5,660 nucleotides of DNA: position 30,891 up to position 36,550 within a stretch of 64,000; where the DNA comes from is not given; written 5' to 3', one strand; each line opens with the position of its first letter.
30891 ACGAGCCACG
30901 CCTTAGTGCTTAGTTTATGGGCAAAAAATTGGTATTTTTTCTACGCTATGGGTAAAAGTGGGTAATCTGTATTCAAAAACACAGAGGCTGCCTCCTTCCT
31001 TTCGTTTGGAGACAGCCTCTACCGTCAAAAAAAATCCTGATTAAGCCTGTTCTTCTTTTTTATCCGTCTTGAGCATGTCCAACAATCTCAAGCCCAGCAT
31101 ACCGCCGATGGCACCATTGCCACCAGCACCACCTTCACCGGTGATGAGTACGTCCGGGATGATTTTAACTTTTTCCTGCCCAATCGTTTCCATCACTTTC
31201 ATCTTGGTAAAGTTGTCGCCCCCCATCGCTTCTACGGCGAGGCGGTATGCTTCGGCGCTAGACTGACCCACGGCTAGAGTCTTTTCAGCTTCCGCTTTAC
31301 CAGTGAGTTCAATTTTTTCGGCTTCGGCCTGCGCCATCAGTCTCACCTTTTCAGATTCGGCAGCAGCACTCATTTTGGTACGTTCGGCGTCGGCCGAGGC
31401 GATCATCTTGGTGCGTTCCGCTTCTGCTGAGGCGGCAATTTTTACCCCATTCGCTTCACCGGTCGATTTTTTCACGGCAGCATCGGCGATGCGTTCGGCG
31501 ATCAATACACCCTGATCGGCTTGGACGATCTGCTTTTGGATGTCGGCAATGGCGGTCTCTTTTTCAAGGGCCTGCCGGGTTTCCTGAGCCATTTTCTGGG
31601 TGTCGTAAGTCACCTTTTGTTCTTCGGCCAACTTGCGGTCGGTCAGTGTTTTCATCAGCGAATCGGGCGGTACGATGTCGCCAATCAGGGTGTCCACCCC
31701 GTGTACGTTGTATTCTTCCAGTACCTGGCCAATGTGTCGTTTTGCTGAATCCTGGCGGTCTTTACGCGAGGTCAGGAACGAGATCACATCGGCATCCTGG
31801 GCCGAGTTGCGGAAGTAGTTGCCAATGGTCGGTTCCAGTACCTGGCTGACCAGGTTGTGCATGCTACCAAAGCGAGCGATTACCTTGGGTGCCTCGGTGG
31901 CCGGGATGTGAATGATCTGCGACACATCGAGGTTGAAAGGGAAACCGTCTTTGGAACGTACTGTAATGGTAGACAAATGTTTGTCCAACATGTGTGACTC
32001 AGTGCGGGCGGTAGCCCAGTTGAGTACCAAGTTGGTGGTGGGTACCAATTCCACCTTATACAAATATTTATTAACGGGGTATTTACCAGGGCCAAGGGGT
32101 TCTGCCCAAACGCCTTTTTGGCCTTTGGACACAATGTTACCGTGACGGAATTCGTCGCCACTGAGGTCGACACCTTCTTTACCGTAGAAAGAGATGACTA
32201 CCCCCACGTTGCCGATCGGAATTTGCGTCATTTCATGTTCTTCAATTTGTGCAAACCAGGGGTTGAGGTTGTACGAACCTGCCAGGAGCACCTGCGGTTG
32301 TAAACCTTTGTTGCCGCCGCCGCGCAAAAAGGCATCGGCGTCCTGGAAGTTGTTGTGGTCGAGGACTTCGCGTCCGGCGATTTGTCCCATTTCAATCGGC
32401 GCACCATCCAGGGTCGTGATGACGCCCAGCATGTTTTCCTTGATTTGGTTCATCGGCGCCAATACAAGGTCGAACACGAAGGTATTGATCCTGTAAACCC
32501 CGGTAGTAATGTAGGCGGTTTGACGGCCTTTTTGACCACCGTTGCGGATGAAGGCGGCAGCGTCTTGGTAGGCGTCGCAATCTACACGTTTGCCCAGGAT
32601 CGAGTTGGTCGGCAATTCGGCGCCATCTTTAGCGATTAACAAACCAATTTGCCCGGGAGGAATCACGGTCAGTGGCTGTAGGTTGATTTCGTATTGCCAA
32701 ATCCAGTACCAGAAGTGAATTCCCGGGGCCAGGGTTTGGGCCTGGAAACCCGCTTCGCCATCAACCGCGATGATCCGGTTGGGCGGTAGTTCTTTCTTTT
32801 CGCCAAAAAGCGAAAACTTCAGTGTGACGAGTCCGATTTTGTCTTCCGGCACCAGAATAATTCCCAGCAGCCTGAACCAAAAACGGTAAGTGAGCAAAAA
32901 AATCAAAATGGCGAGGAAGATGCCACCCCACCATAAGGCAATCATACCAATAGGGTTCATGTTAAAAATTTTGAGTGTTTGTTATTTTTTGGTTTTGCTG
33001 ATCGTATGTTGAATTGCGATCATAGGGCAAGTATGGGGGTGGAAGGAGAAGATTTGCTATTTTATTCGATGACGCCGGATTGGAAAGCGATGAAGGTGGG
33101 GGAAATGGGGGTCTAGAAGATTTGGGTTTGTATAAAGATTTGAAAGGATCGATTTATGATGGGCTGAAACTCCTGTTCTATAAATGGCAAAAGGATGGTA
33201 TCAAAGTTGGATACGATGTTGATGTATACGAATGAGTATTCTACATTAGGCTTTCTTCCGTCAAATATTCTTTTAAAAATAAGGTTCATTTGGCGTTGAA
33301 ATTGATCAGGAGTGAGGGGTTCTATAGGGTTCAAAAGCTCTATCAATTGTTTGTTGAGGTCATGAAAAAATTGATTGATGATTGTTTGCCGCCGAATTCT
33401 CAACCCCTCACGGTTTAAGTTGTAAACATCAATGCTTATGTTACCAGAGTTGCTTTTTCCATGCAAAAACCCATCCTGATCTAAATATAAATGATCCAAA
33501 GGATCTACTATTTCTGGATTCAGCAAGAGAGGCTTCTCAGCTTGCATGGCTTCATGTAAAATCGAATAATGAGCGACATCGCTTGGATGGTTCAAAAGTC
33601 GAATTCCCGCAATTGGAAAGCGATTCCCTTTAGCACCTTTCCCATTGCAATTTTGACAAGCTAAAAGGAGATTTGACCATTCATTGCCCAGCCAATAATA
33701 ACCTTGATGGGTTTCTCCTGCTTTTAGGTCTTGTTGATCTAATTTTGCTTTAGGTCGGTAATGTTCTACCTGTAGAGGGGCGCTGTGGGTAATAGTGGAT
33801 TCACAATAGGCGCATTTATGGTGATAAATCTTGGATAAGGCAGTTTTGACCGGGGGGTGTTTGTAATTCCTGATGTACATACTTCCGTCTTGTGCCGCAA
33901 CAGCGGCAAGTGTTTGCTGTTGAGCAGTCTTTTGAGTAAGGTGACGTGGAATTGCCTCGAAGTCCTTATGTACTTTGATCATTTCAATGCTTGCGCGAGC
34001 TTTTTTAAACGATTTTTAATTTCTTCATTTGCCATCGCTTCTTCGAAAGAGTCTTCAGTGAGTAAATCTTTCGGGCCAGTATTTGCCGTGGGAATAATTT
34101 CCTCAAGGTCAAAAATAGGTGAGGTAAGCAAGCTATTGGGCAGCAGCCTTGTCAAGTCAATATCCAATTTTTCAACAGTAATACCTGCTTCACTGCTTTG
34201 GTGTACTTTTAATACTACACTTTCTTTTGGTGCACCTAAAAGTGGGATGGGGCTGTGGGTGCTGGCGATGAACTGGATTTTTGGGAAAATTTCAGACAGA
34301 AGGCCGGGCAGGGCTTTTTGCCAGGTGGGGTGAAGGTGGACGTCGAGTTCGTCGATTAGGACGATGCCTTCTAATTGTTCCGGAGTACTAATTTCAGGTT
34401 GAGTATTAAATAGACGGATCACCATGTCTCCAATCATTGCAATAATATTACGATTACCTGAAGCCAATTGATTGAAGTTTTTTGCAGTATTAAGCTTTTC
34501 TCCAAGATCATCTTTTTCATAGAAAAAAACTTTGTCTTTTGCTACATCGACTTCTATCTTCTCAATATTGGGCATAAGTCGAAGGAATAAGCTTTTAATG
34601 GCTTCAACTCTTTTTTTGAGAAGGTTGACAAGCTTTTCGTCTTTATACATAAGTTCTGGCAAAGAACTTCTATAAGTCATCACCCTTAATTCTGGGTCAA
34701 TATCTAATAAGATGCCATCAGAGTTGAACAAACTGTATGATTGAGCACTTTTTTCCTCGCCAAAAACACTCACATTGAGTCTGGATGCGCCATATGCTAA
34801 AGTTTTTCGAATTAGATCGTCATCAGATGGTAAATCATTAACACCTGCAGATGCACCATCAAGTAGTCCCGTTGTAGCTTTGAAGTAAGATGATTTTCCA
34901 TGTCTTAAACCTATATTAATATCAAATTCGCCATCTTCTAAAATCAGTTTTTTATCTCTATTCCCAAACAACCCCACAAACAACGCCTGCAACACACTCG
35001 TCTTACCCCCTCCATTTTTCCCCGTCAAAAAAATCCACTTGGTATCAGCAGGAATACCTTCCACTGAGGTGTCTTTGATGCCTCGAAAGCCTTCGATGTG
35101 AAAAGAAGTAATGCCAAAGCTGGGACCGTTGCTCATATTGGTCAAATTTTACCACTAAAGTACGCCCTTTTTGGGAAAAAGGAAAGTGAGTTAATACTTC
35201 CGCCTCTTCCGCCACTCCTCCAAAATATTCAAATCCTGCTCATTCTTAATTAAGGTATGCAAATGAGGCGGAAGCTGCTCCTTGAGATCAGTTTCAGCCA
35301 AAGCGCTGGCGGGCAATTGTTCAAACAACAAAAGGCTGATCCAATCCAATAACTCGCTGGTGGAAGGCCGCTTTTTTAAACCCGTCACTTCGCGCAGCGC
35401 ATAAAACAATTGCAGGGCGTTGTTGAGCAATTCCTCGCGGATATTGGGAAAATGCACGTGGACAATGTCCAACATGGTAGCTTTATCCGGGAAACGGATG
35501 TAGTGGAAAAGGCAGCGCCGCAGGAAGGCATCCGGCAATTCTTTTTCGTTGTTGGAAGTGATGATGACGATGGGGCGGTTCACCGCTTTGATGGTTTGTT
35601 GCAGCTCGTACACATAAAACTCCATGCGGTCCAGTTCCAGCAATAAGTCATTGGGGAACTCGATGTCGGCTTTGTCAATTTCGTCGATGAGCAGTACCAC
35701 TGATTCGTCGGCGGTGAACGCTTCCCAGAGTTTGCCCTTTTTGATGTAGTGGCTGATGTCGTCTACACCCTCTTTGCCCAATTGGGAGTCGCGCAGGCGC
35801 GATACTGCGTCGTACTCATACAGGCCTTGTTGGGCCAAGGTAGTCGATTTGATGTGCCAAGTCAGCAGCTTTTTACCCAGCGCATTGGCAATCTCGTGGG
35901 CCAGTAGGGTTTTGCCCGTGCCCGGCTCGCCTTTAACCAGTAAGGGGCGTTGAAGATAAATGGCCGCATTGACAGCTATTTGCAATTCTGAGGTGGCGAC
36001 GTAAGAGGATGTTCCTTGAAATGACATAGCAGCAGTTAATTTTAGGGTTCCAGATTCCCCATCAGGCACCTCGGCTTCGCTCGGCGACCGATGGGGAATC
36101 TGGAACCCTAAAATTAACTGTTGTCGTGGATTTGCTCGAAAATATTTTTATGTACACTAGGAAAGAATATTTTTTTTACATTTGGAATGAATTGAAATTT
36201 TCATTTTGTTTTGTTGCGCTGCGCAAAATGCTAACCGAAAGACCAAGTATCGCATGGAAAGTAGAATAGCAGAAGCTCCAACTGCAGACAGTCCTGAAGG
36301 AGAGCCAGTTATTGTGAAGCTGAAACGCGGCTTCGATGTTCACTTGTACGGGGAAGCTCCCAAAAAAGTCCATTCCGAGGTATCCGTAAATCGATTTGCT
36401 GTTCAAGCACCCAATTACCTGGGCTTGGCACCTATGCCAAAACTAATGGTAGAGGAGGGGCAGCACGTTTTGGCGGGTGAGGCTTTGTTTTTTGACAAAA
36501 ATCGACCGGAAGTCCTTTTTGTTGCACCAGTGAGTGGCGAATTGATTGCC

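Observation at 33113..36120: AT-rich three-gene islet: MoxR-like AAA+ ATPase + PtuA-like ABC/SMC ATPase + PtuB-like HNH nuclease (Septu-type defense candidate with an extra ATPase)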

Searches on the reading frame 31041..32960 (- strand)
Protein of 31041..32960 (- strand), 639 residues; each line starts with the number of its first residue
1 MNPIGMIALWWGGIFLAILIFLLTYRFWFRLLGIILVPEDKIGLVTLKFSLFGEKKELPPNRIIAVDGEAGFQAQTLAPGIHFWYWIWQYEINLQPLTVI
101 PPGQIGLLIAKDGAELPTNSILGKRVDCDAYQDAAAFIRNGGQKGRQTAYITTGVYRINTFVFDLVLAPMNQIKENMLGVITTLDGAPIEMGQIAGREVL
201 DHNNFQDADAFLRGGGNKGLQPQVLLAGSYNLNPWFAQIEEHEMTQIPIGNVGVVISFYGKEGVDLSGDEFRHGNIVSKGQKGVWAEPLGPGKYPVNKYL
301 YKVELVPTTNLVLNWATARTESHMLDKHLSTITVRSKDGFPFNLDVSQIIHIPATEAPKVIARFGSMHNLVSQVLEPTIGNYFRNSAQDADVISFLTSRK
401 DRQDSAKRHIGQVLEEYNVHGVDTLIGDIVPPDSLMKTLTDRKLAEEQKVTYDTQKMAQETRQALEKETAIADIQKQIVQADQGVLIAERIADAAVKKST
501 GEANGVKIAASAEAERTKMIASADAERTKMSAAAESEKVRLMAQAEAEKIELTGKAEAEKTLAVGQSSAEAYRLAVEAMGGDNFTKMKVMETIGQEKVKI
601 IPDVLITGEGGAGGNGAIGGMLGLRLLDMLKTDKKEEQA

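Call 3: search_protein_families(library=pfam, proteins=[window:31041-32960:-], max_evalue=0.01)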
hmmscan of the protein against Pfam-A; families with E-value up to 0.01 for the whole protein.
window:31041-32960:- (639 aa): 1 family
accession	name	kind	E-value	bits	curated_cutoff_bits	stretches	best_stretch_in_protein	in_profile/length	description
PF01145.31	Band_7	-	6.6e-23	82.1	23.6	1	246-462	2-172/176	SPFH domain / Band 7 family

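Call 29: search_protein_families(library=padloc, proteins=[window:31041-32960:-], max_evalue=0.001)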
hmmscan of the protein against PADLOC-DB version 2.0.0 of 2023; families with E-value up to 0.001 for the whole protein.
window:31041-32960:- (639 aa): 0 families

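Call 43: find_related_loci(query=window:31041-32960:-, collection=metagenome_contigs, flank=10000)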
Query window:31041-32960:- (639 aa) in metagenome_contigs; peptide patterns used: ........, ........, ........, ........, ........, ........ (x = any residue, [..] = any of these).
33 stretches matched a pattern; 19 encode a relative of the query (tblastn E <= 1e-3); 18 distinct loci.
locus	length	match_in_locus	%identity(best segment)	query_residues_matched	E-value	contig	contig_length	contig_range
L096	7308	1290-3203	97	1-638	0e+0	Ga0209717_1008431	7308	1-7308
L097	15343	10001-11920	81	1-637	0e+0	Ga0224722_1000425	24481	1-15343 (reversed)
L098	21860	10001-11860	79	7-638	0e+0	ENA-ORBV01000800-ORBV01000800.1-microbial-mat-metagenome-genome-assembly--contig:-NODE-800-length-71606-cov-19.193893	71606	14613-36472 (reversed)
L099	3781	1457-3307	72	14-636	0e+0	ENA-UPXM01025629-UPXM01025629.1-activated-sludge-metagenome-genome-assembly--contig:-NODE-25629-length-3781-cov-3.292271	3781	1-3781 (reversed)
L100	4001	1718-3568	72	14-636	0e+0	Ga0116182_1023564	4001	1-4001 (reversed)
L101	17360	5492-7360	70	15-638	0e+0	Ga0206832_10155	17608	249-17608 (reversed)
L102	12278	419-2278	69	18-638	0e+0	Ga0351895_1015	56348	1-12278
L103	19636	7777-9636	69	18-638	0e+0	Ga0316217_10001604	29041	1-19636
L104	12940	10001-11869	69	15-638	0e+0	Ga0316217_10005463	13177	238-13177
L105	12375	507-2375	69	15-638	0e+0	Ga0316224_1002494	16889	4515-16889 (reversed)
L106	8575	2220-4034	70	19-635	0e+0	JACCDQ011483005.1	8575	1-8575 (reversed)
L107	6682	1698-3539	69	14-639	0e+0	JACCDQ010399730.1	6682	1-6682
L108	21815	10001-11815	68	11-615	0e+0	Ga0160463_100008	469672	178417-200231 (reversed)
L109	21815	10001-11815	68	11-615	0e+0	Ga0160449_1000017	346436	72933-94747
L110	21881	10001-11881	94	1-638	0e+0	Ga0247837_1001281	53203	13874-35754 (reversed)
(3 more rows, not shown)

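Call 48: search_protein_families(library=pfam, proteins=[L097:7391-9613:+, L098:7328-9616:+, L097:6355-6972:-, L098:6088-6711:-], max_evalue=0.001)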
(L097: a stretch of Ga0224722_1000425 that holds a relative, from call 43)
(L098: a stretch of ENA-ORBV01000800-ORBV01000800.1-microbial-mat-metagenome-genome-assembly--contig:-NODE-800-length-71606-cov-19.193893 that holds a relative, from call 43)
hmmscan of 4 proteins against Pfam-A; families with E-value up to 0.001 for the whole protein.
L097:7391-9613:+ (740 aa): 2 families
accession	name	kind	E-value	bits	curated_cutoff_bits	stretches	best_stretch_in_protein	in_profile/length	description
PF19313.5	DUF5916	-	1.7e-30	106.7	22.6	1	241-654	6-423/572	Domain of unknown function (DUF5916)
PF06452.16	CBM9_1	-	5.2e-06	26.9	23.4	1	39-207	2-158/185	Carbohydrate family 9 binding domain-like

L098:7328-9616:+ (762 aa): 2 families
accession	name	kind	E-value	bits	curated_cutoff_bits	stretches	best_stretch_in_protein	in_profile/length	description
PF19313.5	DUF5916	-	6.1e-30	104.9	22.6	1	263-675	7-422/572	Domain of unknown function (DUF5916)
PF06452.16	CBM9_1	-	0.00049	20.5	23.4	0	66-227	7-157/185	Carbohydrate family 9 binding domain-like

L097:6355-6972:- (205 aa): 1 family
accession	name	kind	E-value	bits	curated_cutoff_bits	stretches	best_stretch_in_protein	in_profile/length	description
PF07661.19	MORN_2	-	3.8e-19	67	29.6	1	94-114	2-22/22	MORN repeat variant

L098:6088-6711:- (207 aa): 1 family
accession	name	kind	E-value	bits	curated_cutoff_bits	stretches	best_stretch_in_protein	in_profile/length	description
PF07661.19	MORN_2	-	2e-15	55.5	29.6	0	146-164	2-20/22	MORN repeat variant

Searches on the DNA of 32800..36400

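Call 33: search_rna_families(source=window, start=32800, end=36400, threshold=evalue, max_evalue=1)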
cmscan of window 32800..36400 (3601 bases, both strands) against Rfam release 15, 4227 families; matches with E-value up to 1: 1.
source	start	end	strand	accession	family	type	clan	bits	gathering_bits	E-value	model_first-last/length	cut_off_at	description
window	35187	35281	-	RF01064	mir-253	Gene; miRNA;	-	22.8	72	0.26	1-98/98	no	mir-253 microRNA precursor family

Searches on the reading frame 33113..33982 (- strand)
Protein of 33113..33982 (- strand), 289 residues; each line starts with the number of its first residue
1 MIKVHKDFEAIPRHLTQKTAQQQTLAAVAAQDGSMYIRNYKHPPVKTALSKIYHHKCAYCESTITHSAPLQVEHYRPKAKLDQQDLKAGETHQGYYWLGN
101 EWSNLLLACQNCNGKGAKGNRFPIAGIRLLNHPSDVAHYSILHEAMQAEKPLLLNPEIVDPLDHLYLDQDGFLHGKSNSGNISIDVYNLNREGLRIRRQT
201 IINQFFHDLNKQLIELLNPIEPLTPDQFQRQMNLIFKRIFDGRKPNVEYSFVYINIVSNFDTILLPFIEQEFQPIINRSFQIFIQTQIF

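Call 3: search_protein_families(library=pfam, proteins=[window:33113-33982:-], max_evalue=0.01)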
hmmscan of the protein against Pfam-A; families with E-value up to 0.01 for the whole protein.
window:33113-33982:- (289 aa): 1 family
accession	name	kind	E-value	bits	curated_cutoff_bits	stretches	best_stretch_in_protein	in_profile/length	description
PF01844.29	HNH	-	1.8e-05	25.3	21.4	0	100-115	28-43/47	HNH endonuclease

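Call 4: search_protein_families(library=padloc, proteins=[window:33113-33982:-], max_evalue=0.01)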
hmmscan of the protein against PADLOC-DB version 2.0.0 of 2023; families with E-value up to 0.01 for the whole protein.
window:33113-33982:- (289 aa): 49 families (the best 25 are shown)
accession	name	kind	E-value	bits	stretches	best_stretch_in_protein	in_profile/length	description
PDLC00316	PtuB1|PtuB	-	3.7e-66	221.8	1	1-283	1-298/301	Unknown function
PDLC00339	PtuB1|PtuB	-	1.7e-48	163.7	1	1-224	1-224/261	Unknown function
PDLC00328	PtuB1|PtuB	-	5.5e-47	158.7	1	1-260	1-282/295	Unknown function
PDLC00319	PtuB1|PtuB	-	1.9e-45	153.8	1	25-263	44-295/310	Unknown function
PDLC00292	PtuA1|PtuA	-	3.5e-44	149.3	1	1-210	1-202/726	AAA ATPase domain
PDLC00288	PtuA1|PtuA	-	7.9e-40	135.1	1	43-211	53-210/733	AAA ATPase domain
PDLC00329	PtuB1|PtuB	-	2.2e-37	127.2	2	22-115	31-119/331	Unknown function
PDLC00337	PtuB1|PtuB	-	5.8e-28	96.2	1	1-210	1-172/216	Unknown function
PDLC00330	PtuB1|PtuB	-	8.6e-28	95.9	1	1-258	1-256/271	Unknown function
PDLC00291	PtuA1|PtuA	-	4.3e-26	89.7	1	36-214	46-224/773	AAA ATPase domain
PDLC00343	PtuB1|PtuB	-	5.3e-26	89.9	1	14-260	20-270/283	Unknown function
PDLC00327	PtuB1|PtuB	-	1.7e-19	68.3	1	16-176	16-171/391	Unknown function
PDLC00342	PtuB1|PtuB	-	3.3e-18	64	2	1-115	1-95/247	Unknown function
PDLC00333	PtuB1|PtuB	-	4.5e-18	63.8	1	38-211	44-212/272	Unknown function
PDLC00336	PtuB1|PtuB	-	3.9e-16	57.5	1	13-115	22-110/250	Unknown function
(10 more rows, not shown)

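Call 5: search_protein_families(library=ncbifam, proteins=[window:33113-33982:-], max_evalue=0.01)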
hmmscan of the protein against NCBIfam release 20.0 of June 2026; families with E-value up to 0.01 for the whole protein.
window:33113-33982:- (289 aa): 3 families
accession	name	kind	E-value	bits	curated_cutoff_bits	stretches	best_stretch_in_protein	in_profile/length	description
NF041761.1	PtuB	equivalog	3.9e-11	43.2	150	1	44-216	35-187/218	retron Ec78 anti-phage system effector HNH endonuclease PtuB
TIGR02646.1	TIGR02646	subfamily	3.4e-07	30.4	52.15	1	38-115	8-70/144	retron system putative HNH endonuclease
NF040563.1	guided_IscB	equivalog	0.00048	19.3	175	1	45-119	183-238/314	RNA-guided endonuclease IscB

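Call 41: search_solved_structures(query=window:33113-33982:-, max_evalue=0.01, show_alignments=1)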
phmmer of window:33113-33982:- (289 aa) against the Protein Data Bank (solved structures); distinct sequences matched with E-value up to 0.01: 0.

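Call 51: search_solved_structures(query=A2, max_evalue=1, show_alignments=2)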
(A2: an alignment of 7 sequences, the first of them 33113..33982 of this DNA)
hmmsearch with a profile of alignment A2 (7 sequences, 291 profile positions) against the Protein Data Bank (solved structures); distinct sequences matched with E-value up to 1: 34.
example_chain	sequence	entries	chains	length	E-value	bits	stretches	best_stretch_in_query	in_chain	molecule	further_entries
9vh1_F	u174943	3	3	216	3.8e-05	26.3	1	41-81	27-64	Retron Ec78 putative HNH endonuclease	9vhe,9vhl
22bv_F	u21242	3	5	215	0.00011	24.8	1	47-82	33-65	TIGR02646 family protein | PtuB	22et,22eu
9l7p_H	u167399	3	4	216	0.00012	24.7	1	40-81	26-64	TIGR02646 family protein | Retron I-A effector PtuB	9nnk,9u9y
9nnb_J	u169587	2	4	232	0.00015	24.3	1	40-81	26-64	Retron I-A effector PtuB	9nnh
9kjx_F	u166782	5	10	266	0.00025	23.6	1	40-81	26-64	TIGR02646 family protein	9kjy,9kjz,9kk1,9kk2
22bu_F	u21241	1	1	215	0.0032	19.9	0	153-208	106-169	TIGR02646 family protein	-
9n69_F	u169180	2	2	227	0.023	17.1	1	40-111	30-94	TIGR02646 family protein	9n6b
9k31_A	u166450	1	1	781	0.099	15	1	99-129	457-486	YnpsCas9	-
9k30_A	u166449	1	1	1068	0.27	13.6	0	100-135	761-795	TbaIscB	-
7b9x_A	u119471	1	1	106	0.3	13.5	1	206-266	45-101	Transcription intermediary factor 1-alpha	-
2yyn_A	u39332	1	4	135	0.42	13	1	206-267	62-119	Transcription intermediary factor 1-alpha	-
9o41_A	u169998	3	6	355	0.71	12.2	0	220-273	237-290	Pregnane X receptor ligand binding domain tethered to steroid receptor coactivator-1 pepti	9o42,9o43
4ny9_A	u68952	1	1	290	0.73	12.2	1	220-269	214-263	Nuclear receptor subfamily 1 group I member 2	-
2o9i_A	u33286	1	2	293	0.75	12.2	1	220-269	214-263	Orphan nuclear receptor PXR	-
7n2a_A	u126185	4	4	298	0.76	12.2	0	220-269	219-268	Isoform 1C of Nuclear receptor subfamily 1 group I member 2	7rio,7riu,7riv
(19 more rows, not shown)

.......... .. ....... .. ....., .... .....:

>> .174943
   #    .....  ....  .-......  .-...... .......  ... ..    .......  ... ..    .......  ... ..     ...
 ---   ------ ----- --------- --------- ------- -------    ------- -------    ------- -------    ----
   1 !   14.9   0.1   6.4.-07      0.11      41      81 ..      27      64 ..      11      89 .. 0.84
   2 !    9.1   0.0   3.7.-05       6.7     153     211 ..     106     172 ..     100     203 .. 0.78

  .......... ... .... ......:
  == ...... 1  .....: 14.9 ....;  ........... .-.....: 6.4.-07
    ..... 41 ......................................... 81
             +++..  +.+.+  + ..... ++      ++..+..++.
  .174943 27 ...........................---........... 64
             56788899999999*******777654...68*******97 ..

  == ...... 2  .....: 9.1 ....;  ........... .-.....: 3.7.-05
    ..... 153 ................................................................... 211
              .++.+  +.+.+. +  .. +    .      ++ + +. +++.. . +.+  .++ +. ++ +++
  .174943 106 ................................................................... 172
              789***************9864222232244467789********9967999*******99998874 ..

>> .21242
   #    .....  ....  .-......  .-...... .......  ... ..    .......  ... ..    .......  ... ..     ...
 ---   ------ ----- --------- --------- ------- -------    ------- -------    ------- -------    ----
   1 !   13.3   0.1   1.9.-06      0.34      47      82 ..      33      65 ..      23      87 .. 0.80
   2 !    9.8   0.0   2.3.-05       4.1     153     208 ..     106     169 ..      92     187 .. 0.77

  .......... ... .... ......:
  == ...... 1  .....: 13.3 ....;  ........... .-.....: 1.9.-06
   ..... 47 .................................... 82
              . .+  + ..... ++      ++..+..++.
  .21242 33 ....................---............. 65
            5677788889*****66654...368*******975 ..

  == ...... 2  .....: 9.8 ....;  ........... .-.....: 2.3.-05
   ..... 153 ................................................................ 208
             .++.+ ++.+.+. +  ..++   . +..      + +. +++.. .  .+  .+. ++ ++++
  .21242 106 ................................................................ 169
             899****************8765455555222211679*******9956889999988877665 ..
